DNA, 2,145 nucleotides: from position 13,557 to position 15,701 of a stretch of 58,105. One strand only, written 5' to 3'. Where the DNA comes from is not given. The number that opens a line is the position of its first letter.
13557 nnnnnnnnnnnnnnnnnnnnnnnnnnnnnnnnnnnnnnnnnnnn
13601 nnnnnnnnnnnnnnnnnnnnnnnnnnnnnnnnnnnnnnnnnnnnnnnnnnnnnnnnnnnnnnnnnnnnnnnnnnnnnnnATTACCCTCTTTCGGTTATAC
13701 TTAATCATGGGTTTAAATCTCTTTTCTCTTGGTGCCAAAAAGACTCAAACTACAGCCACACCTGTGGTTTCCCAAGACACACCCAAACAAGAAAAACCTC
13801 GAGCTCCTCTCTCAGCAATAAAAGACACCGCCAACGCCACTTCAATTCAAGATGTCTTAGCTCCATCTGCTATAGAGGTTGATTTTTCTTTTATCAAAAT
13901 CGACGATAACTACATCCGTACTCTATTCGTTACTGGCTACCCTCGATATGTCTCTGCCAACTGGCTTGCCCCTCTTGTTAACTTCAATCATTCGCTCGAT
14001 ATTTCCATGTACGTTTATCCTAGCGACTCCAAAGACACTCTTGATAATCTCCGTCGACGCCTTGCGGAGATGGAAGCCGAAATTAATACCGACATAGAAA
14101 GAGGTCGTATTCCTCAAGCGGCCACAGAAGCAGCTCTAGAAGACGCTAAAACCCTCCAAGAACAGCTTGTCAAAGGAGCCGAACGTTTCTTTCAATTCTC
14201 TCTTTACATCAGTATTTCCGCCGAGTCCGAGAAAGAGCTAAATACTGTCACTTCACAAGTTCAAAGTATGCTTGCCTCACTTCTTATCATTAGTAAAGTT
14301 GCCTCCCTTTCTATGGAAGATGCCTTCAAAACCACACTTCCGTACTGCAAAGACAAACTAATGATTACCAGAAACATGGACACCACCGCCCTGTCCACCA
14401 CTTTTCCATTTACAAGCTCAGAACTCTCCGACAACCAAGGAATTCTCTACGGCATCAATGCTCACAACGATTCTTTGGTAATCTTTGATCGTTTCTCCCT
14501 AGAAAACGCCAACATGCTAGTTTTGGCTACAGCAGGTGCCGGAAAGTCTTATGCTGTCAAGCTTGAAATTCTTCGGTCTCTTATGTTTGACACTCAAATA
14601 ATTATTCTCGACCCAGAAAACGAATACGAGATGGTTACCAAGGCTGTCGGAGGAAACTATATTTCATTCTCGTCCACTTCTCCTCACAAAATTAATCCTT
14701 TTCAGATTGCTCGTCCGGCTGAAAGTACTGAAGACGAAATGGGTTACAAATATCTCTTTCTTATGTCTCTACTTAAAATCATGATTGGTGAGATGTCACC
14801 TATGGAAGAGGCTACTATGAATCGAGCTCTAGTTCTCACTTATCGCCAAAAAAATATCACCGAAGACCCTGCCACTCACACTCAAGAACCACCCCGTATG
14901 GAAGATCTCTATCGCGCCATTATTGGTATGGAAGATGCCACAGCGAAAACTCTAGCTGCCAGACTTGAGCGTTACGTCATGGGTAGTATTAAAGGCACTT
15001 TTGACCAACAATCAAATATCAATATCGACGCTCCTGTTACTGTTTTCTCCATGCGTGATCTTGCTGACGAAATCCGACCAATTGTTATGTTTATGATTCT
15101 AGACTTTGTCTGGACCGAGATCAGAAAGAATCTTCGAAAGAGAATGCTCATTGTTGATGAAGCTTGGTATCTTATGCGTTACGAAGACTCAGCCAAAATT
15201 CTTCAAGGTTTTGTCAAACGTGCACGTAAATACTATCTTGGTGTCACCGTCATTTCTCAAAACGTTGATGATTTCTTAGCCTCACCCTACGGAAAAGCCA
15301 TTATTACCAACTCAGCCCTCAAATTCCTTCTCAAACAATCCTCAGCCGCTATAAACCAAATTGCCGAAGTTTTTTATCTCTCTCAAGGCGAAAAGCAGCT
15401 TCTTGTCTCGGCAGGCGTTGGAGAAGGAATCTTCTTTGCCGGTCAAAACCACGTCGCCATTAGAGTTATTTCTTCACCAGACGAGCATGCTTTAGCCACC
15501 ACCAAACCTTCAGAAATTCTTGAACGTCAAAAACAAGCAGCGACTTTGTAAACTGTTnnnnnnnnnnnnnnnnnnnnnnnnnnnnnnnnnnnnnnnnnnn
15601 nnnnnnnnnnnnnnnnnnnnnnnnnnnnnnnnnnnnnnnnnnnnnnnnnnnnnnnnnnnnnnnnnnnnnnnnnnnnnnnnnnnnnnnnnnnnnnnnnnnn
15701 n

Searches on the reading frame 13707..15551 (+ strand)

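Call 55: search_protein_families(library=pfam, proteins=[window:13707-15551:+], max_evalue=0.00001)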
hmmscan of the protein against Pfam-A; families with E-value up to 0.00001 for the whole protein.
window:13707-15551:+ (614 aa): 3 families
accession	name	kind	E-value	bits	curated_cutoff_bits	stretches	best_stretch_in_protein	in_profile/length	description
PF19044.6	P-loop_TraG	-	1.5e-28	100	25.8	1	264-569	26-345/413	TraG P-loop domain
PF12846.13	AAA_10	-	1.7e-12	47.5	27.5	1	266-532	20-295/362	AAA-like domain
PF01935.23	DUF87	-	6.8e-08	33.3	23.2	1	270-334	26-92/220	Helicase HerA, central domain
